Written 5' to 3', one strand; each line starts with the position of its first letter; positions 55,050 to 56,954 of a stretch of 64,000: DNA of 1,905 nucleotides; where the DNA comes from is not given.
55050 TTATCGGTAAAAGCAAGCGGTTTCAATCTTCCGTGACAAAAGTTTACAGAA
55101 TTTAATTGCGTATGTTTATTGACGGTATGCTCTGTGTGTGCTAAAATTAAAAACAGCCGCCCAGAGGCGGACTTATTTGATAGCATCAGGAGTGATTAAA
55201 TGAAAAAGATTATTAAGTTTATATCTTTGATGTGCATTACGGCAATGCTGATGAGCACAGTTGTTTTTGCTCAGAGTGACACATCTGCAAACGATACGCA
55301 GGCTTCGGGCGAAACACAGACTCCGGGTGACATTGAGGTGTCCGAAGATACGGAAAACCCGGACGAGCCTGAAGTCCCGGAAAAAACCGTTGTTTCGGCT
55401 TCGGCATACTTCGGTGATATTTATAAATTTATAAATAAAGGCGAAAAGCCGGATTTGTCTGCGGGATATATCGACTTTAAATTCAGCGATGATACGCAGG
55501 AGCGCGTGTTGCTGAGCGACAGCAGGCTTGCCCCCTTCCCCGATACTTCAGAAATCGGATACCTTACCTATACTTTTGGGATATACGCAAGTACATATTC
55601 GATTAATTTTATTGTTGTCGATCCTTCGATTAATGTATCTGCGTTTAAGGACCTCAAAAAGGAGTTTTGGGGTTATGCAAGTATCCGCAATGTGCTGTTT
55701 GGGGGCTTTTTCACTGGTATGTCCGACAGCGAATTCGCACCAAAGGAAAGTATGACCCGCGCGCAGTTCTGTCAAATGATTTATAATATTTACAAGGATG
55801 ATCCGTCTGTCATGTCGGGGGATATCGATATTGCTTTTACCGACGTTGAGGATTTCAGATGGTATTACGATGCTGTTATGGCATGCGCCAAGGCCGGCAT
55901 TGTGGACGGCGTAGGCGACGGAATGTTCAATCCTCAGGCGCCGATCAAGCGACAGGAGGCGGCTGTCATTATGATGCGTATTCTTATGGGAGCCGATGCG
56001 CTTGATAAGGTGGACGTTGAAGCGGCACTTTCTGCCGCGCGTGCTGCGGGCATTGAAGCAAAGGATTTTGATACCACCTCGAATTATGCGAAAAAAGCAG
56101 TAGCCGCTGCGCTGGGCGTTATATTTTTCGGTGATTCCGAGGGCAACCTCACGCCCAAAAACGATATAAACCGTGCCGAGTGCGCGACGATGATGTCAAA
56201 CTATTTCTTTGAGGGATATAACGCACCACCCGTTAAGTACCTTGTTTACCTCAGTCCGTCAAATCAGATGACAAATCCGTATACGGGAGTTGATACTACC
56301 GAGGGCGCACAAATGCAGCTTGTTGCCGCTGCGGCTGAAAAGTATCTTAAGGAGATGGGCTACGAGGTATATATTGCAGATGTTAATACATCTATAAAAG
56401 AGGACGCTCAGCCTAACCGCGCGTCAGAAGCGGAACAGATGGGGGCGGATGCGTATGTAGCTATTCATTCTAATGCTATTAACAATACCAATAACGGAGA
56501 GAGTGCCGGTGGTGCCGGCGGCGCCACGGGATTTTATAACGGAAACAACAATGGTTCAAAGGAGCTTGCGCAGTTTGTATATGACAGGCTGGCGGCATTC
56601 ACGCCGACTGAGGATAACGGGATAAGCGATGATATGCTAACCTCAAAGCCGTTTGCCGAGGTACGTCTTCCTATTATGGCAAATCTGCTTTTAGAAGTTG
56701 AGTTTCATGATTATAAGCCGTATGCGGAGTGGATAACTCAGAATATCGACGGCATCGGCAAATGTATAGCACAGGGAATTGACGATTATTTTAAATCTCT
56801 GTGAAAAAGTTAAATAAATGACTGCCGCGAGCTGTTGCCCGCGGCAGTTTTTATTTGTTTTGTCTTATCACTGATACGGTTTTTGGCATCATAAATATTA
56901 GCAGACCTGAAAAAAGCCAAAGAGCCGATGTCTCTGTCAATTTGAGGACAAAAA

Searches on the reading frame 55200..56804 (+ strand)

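Call 19: search_protein_families(library=pfam, proteins=[window:55200-56804:+], max_evalue=0.001)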
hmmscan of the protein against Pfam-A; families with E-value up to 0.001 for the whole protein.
window:55200-56804:+ (534 aa): 2 families
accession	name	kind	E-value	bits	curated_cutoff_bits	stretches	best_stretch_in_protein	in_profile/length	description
PF00395.25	SLH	-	1.6e-25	89.2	20.8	1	213-255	2-44/44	S-layer homology domain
PF01520.23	Amidase_3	-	2e-12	47.9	27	1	367-528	21-173/174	N-acetylmuramoyl-L-alanine amidase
